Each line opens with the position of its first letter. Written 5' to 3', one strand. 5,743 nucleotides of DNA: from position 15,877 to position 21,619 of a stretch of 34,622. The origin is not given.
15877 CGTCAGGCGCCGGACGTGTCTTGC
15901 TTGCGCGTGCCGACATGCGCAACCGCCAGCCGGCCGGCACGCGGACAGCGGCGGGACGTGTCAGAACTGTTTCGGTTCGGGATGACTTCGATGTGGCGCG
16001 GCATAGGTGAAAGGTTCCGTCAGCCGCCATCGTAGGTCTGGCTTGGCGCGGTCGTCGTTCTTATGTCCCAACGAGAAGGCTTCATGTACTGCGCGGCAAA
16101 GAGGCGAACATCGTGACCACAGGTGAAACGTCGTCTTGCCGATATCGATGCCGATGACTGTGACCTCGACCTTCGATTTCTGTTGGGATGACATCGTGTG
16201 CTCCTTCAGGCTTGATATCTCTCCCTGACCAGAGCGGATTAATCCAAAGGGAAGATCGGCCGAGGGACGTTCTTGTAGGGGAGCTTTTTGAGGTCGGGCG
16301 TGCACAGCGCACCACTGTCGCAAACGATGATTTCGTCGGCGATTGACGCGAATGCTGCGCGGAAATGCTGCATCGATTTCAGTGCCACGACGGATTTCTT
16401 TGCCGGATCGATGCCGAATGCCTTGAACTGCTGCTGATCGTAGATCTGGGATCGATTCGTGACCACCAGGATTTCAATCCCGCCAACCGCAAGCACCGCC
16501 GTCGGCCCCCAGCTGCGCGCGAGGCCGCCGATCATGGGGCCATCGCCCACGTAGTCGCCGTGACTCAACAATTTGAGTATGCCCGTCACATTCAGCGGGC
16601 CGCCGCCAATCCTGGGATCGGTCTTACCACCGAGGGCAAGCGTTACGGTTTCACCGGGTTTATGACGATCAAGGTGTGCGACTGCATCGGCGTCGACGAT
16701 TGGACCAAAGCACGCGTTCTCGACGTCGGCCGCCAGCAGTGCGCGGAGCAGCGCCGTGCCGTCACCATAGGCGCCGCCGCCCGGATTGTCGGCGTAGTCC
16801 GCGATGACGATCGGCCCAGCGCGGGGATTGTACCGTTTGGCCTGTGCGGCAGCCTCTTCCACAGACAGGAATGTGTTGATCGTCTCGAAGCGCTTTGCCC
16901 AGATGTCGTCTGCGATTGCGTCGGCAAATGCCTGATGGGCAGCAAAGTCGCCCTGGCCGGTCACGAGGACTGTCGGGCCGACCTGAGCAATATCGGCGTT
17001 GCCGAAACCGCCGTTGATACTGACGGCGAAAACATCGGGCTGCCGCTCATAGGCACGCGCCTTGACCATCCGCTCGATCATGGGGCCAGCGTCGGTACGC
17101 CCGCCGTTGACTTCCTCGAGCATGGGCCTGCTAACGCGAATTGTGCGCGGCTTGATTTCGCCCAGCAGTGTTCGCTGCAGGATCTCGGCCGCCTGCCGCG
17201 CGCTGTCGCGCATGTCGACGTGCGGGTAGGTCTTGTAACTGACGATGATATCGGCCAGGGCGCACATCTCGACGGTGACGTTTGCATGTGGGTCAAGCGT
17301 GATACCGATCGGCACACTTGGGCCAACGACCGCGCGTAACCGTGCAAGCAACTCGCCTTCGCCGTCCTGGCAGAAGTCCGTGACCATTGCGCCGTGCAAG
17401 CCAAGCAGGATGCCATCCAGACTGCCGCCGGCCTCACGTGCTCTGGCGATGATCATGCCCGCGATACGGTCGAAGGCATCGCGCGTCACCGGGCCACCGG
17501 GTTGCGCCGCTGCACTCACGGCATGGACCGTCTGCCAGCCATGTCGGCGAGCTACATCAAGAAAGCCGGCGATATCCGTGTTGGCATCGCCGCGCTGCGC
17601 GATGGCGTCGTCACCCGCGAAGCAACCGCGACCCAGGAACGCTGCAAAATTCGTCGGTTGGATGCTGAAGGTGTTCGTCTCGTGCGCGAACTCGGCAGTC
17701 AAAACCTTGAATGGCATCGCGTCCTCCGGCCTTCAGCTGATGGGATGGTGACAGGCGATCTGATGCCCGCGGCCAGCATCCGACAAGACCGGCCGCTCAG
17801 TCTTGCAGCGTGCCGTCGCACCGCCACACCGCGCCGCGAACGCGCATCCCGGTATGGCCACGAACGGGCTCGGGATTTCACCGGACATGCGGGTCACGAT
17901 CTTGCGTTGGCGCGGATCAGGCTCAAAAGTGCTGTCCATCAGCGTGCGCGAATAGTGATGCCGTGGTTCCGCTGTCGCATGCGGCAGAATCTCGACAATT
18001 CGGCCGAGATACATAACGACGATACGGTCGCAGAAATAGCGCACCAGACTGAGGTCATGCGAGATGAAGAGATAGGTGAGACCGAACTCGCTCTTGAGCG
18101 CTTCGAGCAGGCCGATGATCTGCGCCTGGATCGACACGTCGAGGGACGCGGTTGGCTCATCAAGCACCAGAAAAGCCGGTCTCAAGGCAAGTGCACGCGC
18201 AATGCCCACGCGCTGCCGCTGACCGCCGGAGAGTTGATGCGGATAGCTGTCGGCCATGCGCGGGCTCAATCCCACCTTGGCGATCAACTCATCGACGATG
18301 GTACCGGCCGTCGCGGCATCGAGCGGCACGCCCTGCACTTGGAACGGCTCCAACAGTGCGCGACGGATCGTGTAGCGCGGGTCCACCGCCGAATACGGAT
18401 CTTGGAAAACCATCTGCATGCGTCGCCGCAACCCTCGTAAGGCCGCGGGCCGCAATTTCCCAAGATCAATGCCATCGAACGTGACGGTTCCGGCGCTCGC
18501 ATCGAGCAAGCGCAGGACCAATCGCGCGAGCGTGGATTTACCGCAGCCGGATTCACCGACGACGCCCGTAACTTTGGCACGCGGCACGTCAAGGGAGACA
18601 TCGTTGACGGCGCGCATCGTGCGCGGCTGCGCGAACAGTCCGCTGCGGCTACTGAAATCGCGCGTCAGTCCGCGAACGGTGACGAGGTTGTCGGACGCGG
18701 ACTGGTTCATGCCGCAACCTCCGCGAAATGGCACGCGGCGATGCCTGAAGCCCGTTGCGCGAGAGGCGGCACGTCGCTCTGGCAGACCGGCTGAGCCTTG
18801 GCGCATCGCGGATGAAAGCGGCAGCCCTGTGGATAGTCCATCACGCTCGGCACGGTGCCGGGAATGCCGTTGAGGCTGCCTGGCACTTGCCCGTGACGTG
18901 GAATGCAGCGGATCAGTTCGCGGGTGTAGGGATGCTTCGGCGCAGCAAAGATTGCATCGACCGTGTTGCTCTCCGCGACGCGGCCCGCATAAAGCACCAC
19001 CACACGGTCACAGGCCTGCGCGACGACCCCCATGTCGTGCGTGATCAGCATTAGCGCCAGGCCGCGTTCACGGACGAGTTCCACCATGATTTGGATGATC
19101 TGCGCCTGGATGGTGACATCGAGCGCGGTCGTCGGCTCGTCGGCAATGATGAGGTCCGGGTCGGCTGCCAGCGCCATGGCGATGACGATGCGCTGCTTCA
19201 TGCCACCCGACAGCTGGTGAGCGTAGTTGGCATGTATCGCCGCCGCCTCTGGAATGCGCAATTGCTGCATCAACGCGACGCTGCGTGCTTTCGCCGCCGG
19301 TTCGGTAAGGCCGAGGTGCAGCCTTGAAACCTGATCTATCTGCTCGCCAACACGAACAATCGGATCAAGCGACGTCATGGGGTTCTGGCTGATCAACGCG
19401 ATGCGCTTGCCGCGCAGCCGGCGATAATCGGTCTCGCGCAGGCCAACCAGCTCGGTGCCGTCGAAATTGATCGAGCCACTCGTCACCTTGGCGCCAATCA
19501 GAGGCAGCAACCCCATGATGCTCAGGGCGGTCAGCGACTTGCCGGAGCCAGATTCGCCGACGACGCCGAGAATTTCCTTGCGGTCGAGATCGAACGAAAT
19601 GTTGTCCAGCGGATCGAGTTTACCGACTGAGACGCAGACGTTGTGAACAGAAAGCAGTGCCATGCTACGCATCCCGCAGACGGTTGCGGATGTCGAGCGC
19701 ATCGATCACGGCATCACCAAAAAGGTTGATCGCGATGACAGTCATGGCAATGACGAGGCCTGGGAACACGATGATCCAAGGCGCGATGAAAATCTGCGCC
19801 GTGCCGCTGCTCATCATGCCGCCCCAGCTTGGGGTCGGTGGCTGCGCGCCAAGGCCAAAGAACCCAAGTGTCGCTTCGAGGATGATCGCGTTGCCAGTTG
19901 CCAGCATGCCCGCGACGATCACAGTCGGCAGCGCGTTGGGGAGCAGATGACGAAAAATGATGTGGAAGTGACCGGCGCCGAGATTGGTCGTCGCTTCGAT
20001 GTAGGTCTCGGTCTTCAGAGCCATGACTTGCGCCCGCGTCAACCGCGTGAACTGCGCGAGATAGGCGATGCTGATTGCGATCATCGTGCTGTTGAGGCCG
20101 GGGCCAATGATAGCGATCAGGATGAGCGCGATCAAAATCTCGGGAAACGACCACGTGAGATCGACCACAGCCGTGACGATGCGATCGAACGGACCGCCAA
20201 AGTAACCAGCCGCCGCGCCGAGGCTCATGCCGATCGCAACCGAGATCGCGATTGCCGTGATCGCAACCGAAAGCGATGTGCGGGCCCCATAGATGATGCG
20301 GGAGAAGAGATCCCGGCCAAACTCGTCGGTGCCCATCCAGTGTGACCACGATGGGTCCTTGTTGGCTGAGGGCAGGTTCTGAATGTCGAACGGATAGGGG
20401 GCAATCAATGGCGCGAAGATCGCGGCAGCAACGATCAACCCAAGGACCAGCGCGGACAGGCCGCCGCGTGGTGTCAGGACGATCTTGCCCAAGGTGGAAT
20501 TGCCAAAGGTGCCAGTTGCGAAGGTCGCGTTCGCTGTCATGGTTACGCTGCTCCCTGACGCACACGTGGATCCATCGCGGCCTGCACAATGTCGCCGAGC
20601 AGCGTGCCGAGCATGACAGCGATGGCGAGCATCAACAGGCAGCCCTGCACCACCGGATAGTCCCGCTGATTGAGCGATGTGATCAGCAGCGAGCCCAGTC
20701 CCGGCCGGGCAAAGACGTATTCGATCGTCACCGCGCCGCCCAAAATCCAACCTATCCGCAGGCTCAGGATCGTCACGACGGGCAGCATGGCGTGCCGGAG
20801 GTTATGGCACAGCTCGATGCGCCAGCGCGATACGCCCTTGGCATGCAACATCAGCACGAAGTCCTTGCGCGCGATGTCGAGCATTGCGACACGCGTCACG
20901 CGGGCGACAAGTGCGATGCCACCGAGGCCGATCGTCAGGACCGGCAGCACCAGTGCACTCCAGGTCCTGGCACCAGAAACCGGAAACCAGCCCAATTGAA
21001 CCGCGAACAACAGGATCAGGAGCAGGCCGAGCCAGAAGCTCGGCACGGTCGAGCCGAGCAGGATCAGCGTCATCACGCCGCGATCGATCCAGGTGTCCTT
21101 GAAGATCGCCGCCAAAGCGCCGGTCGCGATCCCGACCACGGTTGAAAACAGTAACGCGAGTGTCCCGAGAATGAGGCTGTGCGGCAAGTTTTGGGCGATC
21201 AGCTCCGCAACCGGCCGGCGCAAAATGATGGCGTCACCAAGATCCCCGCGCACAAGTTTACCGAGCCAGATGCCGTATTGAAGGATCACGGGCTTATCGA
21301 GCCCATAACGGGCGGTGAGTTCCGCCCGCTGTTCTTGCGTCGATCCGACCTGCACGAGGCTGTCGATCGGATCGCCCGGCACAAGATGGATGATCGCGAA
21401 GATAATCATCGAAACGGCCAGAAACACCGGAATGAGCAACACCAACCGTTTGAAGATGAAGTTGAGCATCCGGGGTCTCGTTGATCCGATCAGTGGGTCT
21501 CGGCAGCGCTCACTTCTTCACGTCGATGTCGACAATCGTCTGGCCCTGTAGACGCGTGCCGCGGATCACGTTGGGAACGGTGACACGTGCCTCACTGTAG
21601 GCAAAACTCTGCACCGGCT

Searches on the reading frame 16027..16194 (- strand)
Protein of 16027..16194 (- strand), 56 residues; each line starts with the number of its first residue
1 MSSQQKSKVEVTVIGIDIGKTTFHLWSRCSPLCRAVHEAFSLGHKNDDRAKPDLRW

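Call 88: search_dna_similar(query=window:16027-16194:-, collection=plasmids, mode=protein, max_evalue=1, max_rows=8)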
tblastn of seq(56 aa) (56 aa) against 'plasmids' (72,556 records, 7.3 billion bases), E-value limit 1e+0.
Records with a match: 1; places in all: 1; records where one place covers at least 80% of the query: 0.
Best place of each record, by identity: <60% 1.
By first word of the organism name: Cupriavidus 1.
By predicted mobility (MOB-suite, as given by PLSDB): conjugative 1.
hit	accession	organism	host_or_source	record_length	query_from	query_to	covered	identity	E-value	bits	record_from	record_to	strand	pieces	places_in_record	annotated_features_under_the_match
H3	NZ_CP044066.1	Cupriavidus pauculus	Homo sapiens,clinical isolate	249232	4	36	59%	42.4%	3e-1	34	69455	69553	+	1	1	none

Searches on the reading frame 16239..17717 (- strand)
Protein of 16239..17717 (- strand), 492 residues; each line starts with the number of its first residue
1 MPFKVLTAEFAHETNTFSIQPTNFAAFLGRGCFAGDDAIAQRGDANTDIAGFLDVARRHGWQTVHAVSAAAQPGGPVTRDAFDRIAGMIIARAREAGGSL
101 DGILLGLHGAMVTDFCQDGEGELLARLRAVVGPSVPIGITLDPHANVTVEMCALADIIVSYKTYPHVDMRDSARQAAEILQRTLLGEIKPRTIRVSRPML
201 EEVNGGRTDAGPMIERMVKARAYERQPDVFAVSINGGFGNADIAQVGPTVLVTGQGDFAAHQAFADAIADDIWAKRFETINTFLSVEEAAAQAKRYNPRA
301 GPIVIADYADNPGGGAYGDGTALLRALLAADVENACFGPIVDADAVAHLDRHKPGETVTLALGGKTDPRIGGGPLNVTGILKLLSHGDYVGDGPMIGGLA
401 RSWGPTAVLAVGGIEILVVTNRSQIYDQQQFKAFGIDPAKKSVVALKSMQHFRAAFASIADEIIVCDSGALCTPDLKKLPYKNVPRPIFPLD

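Call 32: search_protein_families(library=pfam, proteins=[window:16239-17717:-], max_evalue=0.001)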
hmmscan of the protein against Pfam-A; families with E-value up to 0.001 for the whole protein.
window:16239-17717:- (492 aa): 2 families
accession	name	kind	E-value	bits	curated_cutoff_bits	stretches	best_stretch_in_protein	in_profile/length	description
PF07364.17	DUF1485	-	1.3e-92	310.6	22.8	1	4-293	1-289/290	Metallopeptidase family M81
PF07171.17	MlrC_C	-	2.3e-55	188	27.2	1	305-483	1-178/178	MlrC C-terminus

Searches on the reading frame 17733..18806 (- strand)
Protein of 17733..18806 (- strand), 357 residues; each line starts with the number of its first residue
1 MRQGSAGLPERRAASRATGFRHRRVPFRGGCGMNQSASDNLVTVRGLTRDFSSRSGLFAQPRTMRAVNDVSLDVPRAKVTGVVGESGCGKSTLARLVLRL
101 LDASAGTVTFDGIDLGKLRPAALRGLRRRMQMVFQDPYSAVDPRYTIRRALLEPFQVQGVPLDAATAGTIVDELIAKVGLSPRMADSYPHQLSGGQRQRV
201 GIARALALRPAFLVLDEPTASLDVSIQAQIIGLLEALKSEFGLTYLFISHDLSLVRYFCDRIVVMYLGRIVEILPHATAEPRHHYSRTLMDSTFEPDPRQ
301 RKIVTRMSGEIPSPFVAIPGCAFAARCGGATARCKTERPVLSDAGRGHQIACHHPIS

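Call 32: search_protein_families(library=pfam, proteins=[window:17733-18806:-], max_evalue=0.001)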
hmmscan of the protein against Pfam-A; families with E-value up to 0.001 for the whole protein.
window:17733-18806:- (357 aa): 5 families
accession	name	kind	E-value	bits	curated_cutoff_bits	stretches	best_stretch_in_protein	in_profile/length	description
PF00005.33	ABC_tran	-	2.1e-32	113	25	1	67-220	1-137/137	ABC transporter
PF08352.17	oligo_HPY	-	2.9e-10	40.8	27.1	1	280-334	12-65/65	Oligopeptide/dipeptide transporter, C-terminal region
PF13304.12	AAA_21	-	1.1e-07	32.7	27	1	189-255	235-303/304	AAA domain, putative AbiEii toxin, Type IV TA system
PF13401.12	AAA_22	-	9.6e-05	23.1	27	1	78-129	6-33/130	AAA domain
PF02463.25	SMC_N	-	0.00027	20.9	40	0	189-251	134-198/220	RecF/RecN/SMC N terminal domain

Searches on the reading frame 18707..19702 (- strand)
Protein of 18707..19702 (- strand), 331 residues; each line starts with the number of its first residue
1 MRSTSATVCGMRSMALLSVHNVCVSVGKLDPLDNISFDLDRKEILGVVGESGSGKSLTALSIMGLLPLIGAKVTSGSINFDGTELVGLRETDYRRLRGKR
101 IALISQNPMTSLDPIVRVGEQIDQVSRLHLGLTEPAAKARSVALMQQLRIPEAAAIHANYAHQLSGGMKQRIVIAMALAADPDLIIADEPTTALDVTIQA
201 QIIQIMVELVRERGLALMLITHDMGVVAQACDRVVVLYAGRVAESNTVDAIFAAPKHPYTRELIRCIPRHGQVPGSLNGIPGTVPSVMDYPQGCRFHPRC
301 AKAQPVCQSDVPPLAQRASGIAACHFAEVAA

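Call 32: search_protein_families(library=pfam, proteins=[window:18707-19702:-], max_evalue=0.001)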
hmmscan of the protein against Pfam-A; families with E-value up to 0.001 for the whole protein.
window:18707-19702:- (331 aa): 3 families
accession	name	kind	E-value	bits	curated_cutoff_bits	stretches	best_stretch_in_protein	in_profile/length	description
PF00005.33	ABC_tran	-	8.4e-28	98.1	25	1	32-192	1-137/137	ABC transporter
PF08352.17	oligo_HPY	-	1.1e-18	67.8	27.1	1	244-307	2-65/65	Oligopeptide/dipeptide transporter, C-terminal region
PF13304.12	AAA_21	-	3.7e-06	27.7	27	1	161-227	235-303/304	AAA domain, putative AbiEii toxin, Type IV TA system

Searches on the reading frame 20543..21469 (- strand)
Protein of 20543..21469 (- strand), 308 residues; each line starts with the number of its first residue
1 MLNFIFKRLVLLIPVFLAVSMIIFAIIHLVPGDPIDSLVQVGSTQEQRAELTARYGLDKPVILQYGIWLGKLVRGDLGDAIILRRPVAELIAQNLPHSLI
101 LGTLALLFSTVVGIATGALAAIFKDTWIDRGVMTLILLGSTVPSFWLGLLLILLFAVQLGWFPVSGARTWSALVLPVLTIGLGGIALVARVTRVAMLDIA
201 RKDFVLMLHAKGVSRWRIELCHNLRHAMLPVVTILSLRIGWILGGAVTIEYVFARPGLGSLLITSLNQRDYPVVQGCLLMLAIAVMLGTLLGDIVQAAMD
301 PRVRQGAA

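Call 32: search_protein_families(library=pfam, proteins=[window:20543-21469:-], max_evalue=0.001)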
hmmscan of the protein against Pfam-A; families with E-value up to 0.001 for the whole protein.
window:20543-21469:- (308 aa): 2 families
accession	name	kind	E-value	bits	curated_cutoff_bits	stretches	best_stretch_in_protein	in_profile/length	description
PF00528.27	BPD_transp_1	-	1.6e-40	139.3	26.4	1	113-305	1-184/184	Binding-protein-dependent transport system inner membrane component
PF19300.4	BPD_transp_1_N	-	4.7e-08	33.6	23.8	1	1-75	1-75/114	Binding-prot-dependent transport system membrane comp, N-term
